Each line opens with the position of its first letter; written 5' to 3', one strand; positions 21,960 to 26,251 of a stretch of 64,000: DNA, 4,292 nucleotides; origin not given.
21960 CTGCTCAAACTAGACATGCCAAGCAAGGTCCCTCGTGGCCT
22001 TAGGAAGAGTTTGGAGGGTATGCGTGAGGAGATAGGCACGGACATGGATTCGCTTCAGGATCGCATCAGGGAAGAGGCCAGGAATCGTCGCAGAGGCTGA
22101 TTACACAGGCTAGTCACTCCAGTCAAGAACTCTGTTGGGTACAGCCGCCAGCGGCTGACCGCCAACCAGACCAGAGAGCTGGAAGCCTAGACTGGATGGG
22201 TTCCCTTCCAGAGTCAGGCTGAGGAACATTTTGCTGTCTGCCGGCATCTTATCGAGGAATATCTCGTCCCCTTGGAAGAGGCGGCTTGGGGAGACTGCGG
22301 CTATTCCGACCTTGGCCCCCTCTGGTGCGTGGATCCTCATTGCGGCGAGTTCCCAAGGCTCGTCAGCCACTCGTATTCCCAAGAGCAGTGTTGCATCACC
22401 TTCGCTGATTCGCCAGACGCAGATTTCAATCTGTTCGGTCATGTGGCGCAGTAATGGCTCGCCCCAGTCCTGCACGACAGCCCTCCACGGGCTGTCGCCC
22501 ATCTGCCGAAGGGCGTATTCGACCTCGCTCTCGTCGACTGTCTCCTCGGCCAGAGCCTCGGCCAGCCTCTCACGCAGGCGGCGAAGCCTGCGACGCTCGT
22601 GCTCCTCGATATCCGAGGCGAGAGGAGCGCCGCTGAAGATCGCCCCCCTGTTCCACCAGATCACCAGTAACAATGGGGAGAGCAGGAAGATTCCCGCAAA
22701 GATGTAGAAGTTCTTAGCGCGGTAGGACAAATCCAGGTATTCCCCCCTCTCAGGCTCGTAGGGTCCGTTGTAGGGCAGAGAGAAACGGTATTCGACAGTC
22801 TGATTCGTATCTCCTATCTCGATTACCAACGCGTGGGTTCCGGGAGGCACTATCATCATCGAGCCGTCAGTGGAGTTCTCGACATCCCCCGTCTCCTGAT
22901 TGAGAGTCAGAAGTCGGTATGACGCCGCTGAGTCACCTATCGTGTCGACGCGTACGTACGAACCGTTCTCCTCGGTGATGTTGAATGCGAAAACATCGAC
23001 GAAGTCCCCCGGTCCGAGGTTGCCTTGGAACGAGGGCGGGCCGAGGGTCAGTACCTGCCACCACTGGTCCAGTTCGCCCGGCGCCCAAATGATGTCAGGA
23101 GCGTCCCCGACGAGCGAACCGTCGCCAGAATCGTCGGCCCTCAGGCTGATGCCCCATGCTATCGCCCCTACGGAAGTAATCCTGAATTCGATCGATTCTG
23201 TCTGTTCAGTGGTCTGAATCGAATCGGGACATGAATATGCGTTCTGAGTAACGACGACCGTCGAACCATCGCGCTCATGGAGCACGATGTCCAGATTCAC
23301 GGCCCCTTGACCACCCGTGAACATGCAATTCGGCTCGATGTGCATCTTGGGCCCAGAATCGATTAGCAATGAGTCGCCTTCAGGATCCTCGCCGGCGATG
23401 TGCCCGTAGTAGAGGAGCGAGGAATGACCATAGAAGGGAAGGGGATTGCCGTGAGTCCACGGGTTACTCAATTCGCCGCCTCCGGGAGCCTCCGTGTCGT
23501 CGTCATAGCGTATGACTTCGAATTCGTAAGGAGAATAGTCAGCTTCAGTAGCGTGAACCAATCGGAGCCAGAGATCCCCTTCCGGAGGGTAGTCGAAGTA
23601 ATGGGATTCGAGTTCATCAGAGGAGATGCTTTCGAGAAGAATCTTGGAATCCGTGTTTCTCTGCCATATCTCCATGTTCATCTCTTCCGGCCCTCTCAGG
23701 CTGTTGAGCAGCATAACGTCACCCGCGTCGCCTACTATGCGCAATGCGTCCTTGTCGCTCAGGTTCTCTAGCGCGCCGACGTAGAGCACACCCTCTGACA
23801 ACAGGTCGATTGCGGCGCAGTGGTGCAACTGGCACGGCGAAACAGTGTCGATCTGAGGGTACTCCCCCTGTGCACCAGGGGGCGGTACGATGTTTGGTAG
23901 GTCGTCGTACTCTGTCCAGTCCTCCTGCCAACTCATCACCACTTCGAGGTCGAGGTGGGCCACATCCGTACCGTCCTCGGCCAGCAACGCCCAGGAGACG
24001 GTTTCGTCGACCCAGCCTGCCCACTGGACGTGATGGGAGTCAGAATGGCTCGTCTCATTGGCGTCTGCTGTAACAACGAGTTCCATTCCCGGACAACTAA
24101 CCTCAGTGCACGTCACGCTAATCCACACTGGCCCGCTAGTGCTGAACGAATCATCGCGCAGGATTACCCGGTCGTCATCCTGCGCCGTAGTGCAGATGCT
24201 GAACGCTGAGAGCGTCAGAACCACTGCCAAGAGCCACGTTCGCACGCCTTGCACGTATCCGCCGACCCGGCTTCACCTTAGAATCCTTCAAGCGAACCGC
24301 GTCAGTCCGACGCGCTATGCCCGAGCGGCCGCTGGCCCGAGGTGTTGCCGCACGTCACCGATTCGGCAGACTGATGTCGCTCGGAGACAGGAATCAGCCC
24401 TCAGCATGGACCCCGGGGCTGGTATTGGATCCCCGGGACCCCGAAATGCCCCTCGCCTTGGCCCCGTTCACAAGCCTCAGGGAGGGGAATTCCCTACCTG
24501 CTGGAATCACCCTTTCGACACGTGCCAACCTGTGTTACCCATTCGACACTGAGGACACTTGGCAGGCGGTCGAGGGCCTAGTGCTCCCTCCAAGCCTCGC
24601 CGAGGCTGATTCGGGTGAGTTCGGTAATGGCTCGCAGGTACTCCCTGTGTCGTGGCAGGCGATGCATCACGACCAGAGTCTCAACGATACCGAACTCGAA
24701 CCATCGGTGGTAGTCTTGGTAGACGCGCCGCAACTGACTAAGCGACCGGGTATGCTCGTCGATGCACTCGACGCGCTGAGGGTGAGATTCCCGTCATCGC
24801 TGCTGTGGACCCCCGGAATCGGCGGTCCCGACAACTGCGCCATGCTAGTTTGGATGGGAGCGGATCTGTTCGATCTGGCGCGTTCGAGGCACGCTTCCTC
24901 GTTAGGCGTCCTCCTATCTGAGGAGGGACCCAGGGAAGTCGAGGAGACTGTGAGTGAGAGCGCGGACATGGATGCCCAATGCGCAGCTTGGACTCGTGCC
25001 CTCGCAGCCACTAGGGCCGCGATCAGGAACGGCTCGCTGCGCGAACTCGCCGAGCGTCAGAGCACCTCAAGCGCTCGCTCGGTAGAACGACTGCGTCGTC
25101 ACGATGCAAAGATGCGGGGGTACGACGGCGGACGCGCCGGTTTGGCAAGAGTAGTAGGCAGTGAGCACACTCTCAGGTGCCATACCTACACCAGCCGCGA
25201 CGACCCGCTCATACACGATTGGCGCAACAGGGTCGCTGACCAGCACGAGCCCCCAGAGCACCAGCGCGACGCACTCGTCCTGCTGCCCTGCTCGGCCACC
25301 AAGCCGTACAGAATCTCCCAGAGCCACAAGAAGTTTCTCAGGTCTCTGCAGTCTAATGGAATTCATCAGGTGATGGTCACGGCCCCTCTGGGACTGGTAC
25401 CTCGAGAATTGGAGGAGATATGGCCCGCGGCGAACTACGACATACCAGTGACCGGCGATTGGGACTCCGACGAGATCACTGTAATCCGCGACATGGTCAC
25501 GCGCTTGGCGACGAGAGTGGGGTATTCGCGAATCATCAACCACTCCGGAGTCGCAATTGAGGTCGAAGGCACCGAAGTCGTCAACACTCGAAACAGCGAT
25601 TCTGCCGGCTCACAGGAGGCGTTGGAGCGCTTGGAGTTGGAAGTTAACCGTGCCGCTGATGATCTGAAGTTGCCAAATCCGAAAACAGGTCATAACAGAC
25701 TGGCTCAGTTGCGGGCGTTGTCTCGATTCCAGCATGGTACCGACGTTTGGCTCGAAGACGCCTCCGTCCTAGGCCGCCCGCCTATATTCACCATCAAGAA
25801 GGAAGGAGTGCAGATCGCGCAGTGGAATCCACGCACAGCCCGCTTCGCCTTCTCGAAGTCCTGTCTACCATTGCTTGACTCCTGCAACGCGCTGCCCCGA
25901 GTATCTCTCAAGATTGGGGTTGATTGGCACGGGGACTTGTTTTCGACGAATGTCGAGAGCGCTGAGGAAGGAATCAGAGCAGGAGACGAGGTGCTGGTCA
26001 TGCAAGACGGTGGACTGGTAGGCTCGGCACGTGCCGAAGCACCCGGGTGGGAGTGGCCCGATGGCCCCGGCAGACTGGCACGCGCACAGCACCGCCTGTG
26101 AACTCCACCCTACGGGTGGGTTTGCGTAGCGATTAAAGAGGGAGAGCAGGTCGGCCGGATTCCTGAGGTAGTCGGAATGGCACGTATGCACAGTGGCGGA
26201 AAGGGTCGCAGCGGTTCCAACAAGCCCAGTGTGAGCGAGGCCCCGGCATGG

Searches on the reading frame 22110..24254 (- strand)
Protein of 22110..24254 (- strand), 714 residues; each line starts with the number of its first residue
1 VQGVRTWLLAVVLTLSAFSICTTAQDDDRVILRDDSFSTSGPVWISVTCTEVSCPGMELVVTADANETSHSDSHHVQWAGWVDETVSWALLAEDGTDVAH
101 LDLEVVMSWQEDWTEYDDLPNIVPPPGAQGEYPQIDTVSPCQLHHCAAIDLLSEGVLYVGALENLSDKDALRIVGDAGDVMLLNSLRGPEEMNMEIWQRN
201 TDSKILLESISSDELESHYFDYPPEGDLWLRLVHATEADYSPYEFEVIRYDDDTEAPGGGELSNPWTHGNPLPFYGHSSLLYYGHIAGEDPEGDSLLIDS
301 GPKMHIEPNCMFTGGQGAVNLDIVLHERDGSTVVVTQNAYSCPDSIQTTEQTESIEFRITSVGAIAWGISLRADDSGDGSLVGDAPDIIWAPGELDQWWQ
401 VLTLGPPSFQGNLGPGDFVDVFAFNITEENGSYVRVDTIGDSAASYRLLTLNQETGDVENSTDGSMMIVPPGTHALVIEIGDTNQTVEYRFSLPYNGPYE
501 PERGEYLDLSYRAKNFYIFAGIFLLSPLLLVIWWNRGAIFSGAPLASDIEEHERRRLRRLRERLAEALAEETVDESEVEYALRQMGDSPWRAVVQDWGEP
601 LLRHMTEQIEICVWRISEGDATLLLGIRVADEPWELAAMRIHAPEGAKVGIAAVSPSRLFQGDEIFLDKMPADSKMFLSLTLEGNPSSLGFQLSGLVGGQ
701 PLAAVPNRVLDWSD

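Call 23: search_protein_families(library=pfam, proteins=[window:22110-24254:-], max_evalue=5)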
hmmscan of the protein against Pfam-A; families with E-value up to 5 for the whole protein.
window:22110-24254:- (714 aa): 2 families
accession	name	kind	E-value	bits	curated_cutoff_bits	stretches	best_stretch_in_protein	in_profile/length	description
PF13801.11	Metal_resist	-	0.15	12.6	29.2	1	552-587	63-98/125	Heavy-metal resistance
PF01874.21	CitG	-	0.25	11.4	27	1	535-577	85-128/284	ATP:dephospho-CoA triphosphoribosyl transferase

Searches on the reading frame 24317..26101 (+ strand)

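Call 23: search_protein_families(library=pfam, proteins=[window:24317-26101:+], max_evalue=5)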
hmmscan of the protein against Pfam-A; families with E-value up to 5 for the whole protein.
window:24317-26101:+ (594 aa): 4 families
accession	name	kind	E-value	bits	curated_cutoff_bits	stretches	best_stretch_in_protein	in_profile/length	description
PF17884.7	DUF5591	-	8.2e-40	136.5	26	1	299-440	1-147/150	Domain of unknown function (DUF5591)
PF01472.26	PUA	-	0.0021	18.4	24.8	1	540-579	18-58/74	PUA domain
PF20459.4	DUF6712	-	0.022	15.2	25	1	386-450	31-93/121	Family of unknown function (DUF6712)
PF01702.25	TGT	-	0.023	14.2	26.3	1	165-236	233-305/357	Queuine tRNA-ribosyltransferase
